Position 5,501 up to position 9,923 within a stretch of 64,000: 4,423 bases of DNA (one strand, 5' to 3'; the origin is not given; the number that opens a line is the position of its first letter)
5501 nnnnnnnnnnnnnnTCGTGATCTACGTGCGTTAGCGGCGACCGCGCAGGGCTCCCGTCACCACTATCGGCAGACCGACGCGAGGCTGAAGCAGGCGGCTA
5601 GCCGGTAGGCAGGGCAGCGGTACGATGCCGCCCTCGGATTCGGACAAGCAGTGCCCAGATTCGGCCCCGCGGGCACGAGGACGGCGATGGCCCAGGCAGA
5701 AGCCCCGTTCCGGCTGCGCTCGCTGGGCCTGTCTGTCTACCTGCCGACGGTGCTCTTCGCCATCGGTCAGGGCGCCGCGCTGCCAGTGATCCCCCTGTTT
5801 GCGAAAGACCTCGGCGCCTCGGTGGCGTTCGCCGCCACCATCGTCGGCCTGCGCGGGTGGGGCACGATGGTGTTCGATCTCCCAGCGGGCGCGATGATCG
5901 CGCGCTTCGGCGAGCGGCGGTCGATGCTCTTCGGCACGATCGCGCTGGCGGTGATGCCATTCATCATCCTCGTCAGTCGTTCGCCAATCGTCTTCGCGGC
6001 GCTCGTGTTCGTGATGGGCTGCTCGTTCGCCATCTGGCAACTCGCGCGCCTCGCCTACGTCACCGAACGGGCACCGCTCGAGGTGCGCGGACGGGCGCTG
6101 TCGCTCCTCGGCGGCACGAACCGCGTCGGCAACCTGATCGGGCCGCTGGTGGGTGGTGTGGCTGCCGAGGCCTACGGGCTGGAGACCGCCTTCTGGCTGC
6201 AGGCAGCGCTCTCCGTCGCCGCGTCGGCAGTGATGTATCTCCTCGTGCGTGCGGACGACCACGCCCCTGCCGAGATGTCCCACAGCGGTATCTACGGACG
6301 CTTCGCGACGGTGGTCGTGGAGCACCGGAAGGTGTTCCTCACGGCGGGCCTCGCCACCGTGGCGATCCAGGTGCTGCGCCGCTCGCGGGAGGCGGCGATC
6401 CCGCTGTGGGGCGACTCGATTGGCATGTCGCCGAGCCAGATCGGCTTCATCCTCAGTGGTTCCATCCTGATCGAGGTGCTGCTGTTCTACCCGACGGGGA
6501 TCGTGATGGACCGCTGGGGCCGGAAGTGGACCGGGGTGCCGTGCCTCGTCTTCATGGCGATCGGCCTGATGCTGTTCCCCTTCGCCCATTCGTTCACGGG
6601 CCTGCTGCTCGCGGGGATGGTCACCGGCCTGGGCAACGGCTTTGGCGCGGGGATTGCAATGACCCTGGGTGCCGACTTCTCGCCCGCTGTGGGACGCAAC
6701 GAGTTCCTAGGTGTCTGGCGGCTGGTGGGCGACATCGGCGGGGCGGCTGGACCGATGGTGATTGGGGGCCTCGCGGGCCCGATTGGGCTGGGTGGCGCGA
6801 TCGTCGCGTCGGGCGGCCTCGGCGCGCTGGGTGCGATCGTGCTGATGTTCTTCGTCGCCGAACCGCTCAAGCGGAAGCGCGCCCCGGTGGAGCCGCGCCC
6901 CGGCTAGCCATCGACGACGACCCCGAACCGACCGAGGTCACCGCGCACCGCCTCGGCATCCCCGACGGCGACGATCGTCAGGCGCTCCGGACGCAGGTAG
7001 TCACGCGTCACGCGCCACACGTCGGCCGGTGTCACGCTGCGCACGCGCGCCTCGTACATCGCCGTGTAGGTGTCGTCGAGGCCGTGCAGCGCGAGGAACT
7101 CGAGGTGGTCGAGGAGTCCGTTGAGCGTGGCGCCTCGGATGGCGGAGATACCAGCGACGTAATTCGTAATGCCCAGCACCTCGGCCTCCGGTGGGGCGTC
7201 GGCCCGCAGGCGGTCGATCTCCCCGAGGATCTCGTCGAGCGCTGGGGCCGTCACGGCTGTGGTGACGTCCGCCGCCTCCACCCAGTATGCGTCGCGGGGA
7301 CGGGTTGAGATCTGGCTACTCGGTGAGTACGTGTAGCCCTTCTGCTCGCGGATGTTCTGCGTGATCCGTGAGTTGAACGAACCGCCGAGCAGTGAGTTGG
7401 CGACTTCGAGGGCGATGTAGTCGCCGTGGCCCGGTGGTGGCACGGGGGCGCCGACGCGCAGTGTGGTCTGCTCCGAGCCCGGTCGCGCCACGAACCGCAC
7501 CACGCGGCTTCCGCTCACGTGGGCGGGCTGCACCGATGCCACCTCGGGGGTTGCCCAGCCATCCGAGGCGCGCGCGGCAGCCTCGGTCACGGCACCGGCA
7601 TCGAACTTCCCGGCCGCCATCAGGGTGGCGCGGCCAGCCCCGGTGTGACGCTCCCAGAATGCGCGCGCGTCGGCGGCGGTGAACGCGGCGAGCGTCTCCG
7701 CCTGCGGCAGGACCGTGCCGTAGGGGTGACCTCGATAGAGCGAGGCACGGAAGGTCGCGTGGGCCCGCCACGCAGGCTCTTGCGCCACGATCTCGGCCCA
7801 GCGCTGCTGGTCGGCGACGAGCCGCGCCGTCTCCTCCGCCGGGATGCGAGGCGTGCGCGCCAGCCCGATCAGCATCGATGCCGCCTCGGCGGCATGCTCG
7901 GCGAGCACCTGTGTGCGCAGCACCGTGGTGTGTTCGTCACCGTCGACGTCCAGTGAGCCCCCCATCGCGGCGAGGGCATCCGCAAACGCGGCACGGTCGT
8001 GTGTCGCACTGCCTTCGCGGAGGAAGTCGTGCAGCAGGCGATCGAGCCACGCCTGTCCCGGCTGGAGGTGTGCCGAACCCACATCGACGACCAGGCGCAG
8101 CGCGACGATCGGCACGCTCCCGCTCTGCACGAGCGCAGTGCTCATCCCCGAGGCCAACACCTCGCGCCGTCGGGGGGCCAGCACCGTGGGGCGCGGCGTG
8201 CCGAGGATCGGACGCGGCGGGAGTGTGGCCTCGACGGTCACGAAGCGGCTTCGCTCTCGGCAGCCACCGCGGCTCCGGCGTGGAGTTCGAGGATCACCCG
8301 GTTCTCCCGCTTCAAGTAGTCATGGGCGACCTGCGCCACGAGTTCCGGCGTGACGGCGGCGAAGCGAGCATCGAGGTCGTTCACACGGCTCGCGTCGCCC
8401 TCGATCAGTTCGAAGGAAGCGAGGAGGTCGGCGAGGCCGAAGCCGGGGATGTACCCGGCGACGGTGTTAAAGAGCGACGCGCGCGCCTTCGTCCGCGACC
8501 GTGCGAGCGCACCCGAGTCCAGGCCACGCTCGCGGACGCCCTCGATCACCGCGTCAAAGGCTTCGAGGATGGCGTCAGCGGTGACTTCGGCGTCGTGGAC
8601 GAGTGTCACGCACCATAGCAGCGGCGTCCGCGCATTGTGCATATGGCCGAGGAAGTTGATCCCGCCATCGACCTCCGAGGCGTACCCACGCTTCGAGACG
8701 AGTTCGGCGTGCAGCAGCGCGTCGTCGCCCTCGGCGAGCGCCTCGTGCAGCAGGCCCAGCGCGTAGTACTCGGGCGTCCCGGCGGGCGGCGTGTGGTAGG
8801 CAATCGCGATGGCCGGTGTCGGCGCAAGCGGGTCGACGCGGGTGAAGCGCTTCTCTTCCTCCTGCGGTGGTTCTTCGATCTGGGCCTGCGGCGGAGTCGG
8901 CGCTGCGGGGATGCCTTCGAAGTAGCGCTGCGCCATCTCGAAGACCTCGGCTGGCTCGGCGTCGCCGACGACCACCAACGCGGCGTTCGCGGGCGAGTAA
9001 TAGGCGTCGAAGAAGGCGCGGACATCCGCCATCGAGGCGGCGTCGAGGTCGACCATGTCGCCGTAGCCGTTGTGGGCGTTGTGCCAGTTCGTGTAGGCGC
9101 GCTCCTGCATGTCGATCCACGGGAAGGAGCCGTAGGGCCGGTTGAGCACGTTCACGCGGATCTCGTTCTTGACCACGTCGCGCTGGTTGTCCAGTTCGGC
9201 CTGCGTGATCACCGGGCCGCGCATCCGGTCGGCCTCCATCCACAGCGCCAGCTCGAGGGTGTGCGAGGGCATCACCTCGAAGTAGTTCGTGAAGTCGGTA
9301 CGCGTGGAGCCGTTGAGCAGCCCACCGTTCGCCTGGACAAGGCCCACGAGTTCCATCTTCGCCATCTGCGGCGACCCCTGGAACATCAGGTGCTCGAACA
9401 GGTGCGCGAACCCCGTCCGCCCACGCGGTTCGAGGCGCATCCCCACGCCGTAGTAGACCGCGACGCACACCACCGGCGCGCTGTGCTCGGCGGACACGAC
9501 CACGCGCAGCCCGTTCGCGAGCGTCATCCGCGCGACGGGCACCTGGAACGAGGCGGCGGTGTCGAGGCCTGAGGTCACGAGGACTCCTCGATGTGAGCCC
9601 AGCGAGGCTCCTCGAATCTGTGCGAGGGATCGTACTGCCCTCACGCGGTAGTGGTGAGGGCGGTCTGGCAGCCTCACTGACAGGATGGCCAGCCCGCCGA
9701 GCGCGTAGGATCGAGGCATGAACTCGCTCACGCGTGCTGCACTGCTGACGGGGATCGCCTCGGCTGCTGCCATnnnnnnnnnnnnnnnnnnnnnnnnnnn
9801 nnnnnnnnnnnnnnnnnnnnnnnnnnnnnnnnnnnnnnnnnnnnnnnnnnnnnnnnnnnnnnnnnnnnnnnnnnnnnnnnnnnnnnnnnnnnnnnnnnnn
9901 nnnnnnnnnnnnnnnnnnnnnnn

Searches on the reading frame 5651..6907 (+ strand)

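Call 46: search_protein_families(library=pfam, proteins=[window:5651-6907:+], max_evalue=0.0001)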
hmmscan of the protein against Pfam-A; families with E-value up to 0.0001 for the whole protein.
window:5651-6907:+ (418 aa): 2 families
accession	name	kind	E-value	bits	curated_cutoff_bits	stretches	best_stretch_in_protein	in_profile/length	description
PF07690.21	MFS_1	-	7.9e-49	166.9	33.4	2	33-212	5-187/347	Major Facilitator Superfamily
PF00083.30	Sugar_tr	-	2.7e-09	36.9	22.3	1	52-199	282-437/452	Sugar (and other) transporter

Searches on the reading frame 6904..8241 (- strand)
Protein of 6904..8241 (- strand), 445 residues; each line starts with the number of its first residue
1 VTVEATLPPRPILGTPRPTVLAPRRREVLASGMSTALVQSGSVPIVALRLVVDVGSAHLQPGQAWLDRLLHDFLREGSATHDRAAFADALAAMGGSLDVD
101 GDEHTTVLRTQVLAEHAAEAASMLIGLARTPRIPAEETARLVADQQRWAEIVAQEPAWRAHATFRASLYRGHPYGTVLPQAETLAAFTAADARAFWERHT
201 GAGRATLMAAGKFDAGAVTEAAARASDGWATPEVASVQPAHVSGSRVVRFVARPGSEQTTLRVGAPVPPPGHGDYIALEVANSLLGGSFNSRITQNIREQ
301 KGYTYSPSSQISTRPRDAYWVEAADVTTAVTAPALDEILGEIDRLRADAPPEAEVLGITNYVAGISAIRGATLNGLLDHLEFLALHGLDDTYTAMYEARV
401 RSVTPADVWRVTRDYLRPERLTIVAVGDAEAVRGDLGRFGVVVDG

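Call 46: search_protein_families(library=pfam, proteins=[window:6904-8241:-], max_evalue=0.0001)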
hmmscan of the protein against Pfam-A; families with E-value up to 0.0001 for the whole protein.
window:6904-8241:- (445 aa): 2 families
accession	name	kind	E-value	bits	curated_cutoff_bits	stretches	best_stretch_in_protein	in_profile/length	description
PF05193.26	Peptidase_M16_C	-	3e-25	89.6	23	1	187-355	2-174/181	Peptidase M16 inactive domain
PF00675.25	Peptidase_M16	-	1.5e-06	28.6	22.3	1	37-176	4-143/149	Insulinase (Peptidase family M16)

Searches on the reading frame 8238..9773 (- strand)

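Call 46: search_protein_families(library=pfam, proteins=[window:8238-9773:-], max_evalue=0.0001)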
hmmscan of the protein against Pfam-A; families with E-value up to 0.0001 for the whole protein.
window:8238-9773:- (511 aa): 2 families
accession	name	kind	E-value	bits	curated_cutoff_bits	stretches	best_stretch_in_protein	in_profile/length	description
PF05193.26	Peptidase_M16_C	-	2.4e-27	96.4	23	1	247-428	3-179/181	Peptidase M16 inactive domain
PF00675.25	Peptidase_M16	-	1.9e-17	64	22.3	1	91-207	2-118/149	Insulinase (Peptidase family M16)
